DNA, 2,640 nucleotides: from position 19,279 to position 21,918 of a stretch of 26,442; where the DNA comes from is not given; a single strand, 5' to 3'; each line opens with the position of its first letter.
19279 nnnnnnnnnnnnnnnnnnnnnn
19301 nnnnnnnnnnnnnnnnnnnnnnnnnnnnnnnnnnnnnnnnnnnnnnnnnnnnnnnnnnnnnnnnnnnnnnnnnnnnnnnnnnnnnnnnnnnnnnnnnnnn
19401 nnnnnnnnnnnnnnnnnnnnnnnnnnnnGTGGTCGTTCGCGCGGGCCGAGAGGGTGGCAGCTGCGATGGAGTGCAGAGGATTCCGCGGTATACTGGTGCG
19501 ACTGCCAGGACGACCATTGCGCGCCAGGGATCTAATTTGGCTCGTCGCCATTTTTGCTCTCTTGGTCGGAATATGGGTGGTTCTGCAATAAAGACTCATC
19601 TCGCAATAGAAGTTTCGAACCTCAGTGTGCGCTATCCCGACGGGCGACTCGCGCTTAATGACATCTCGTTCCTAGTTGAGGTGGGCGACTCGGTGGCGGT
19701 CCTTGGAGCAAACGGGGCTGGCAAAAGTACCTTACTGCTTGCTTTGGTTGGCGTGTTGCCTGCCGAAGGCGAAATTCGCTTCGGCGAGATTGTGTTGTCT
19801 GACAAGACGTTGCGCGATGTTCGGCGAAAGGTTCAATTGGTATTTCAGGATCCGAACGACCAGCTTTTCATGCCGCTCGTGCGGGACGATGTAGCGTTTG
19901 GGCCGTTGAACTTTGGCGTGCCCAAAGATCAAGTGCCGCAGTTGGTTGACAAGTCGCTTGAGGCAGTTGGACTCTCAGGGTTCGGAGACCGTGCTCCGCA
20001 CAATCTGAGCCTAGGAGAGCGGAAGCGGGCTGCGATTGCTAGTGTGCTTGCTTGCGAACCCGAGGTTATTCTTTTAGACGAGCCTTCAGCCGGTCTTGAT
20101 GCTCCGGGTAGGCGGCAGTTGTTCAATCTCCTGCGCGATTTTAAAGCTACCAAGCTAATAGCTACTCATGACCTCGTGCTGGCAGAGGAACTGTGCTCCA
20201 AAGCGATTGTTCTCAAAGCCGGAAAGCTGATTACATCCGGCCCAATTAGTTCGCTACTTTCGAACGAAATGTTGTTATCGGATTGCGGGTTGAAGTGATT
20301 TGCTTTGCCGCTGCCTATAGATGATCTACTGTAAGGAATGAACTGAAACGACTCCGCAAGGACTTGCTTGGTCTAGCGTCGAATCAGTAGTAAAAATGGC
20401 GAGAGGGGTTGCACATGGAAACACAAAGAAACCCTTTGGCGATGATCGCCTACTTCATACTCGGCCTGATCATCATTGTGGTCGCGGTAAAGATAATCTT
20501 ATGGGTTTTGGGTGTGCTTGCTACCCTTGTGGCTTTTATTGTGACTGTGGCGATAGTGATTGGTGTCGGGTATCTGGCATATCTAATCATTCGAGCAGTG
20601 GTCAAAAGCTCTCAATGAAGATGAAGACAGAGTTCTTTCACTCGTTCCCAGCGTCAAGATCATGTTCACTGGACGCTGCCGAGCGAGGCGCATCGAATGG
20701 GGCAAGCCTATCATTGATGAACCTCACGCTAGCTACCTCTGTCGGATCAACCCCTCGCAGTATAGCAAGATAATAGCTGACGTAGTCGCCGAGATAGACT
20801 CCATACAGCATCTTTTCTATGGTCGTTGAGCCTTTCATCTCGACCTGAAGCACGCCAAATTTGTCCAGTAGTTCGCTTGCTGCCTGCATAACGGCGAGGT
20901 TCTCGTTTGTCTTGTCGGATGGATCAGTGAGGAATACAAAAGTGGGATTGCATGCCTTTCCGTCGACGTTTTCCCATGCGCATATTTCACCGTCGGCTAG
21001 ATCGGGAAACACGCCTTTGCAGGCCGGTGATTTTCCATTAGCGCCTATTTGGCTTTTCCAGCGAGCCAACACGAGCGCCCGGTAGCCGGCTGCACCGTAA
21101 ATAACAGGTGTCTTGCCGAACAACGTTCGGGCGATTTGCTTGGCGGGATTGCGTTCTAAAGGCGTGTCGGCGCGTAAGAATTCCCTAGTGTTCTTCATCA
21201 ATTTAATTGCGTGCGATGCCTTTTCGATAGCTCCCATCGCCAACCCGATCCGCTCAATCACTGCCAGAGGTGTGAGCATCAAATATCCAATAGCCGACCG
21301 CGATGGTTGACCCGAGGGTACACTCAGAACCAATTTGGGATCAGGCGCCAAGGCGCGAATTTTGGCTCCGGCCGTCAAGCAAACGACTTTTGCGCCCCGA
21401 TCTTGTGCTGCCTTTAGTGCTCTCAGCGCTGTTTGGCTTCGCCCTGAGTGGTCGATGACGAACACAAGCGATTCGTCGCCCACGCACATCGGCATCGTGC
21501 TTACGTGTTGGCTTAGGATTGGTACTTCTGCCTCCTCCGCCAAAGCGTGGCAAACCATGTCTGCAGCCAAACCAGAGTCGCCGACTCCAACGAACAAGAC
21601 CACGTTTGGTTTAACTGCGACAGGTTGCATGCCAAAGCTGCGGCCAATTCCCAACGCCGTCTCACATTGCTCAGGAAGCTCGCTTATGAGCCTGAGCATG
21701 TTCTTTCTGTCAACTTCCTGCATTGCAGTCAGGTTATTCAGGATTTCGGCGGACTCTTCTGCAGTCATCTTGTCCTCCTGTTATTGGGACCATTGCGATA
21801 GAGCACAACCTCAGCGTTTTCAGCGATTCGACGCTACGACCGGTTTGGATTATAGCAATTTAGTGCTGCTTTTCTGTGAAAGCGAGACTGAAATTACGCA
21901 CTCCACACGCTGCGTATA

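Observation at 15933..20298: Candidate new uptake system: secreted OB-fold protein + pseudopilin + ECF transporter + FmdE in one translationally coupled operon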

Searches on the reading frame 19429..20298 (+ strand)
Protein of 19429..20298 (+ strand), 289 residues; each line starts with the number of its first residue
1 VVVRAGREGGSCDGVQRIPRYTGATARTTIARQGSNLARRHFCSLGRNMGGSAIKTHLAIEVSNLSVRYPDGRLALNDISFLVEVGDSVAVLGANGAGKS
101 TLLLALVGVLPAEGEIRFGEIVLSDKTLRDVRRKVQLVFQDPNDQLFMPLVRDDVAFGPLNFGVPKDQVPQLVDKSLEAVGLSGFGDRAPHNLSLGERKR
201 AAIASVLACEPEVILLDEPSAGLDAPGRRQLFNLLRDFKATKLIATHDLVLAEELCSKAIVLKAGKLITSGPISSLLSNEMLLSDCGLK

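Call 3: search_protein_families(library=pfam, proteins=[window:19429-20298:+], max_evalue=0.1)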
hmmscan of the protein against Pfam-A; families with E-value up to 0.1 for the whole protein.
window:19429-20298:+ (289 aa): 6 families
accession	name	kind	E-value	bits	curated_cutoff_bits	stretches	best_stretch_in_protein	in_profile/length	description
PF00005.33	ABC_tran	-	4.8e-28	98.9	25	1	76-220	1-136/137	ABC transporter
PF13304.12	AAA_21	-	1.1e-10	42.6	27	2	183-251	228-302/304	AAA domain, putative AbiEii toxin, Type IV TA system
PF13555.12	AAA_29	-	5.7e-05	23.2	27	1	86-118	22-54/61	P-loop containing region of AAA domain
PF02463.25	SMC_N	-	0.00012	22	40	1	89-247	27-197/220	RecF/RecN/SMC N terminal domain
PF13401.12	AAA_22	-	0.0022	18.7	27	1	88-241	7-113/130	AAA domain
PF13476.12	AAA_23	-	0.02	16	27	1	90-111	23-44/201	AAA domain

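Call 4: search_protein_families(library=ncbifam, proteins=[window:19429-20298:+], max_evalue=0.1)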
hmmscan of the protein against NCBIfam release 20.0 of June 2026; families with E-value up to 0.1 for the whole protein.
window:19429-20298:+ (289 aa): 191 families (the best 25 are shown)
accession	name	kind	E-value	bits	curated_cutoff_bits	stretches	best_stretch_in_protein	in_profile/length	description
TIGR01166.1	cbiO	subfamily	2.5e-56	190.2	211.8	1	69-252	1-190/190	cobalt ABC transporter, ATP-binding protein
TIGR04520.1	ECF_ATPase_1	equivalog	3.7e-56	190.5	315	1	60-288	1-235/269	energy-coupling factor transporter ATPase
NF010171.0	PRK13652.1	equivalog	5.3e-56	189.8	476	1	60-286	4-235/277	cobalt transporter ATP-binding subunit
TIGR04521.1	ECF_ATPase_2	equivalog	5.3e-56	189.7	330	1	60-288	1-244/279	energy-coupling factor transporter ATPase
NF010157.0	PRK13636.1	equivalog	3.7e-55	187.1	463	1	59-284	5-237/285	cobalt transporter ATP-binding subunit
NF010156.0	PRK13635.1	equivalog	4.2e-51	173.7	392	1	59-288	5-239/279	energy-coupling factor ABC transporter ATP-binding protein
NF010155.0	PRK13634.1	equivalog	1.1e-48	166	413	1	69-288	16-245/290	energy-coupling factor ABC transporter ATP-binding protein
NF010158.0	PRK13637.1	equivalog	6.3e-46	156.8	390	1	60-288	3-244/287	energy-coupling factor transporter ATPase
NF010167.0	PRK13648.1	subfamily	8.2e-43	146.7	241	1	59-288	7-241/269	energy-coupling factor transporter ATPase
NF010170.0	PRK13651.1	equivalog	5e-40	137.3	432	2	126-286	98-262/308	cobalt transporter ATP-binding subunit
NF010153.0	PRK13631.1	equivalog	1.1e-38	133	463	1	53-284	15-271/320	cobalt transporter ATP-binding subunit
TIGR03873.1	F420-0_ABC_ATP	hypoth_equivalog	1.5e-36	126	372.4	1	61-284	3-232/256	putative F420-0 ABC transporter ATP-binding protein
TIGR00968.1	3a0106s01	subfamily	3.6e-35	121.6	342.75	1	60-272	1-214/237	sulfate ABC transporter ATP-binding protein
NF010068.0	PRK13548.1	equivalog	5.2e-35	120.8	261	1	58-282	4-236/261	heme ABC transporter ATP-binding protein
NF010166.0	PRK13646.1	equivalog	4.1e-34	118.2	458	1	73-285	20-242/286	energy-coupling factor transporter ATPase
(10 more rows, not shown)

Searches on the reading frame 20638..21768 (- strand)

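Call 94: search_protein_families(library=pfam, proteins=[window:20638-21768:-], max_evalue=0.001)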
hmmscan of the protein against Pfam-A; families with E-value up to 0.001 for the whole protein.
window:20638-21768:- (376 aa): 3 families
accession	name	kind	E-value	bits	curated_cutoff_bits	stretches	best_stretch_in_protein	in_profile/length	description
PF10432.14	bact-PGI_C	-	1.8e-37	129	24.5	1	206-354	2-150/151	Bacterial phospho-glucose isomerase C-terminal SIS domain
PF01380.27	SIS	-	6.4e-08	32.9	25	1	56-171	7-125/131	SIS domain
PF13580.11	SIS_2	-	0.00086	19.8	27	0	99-132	104-137/138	SIS domain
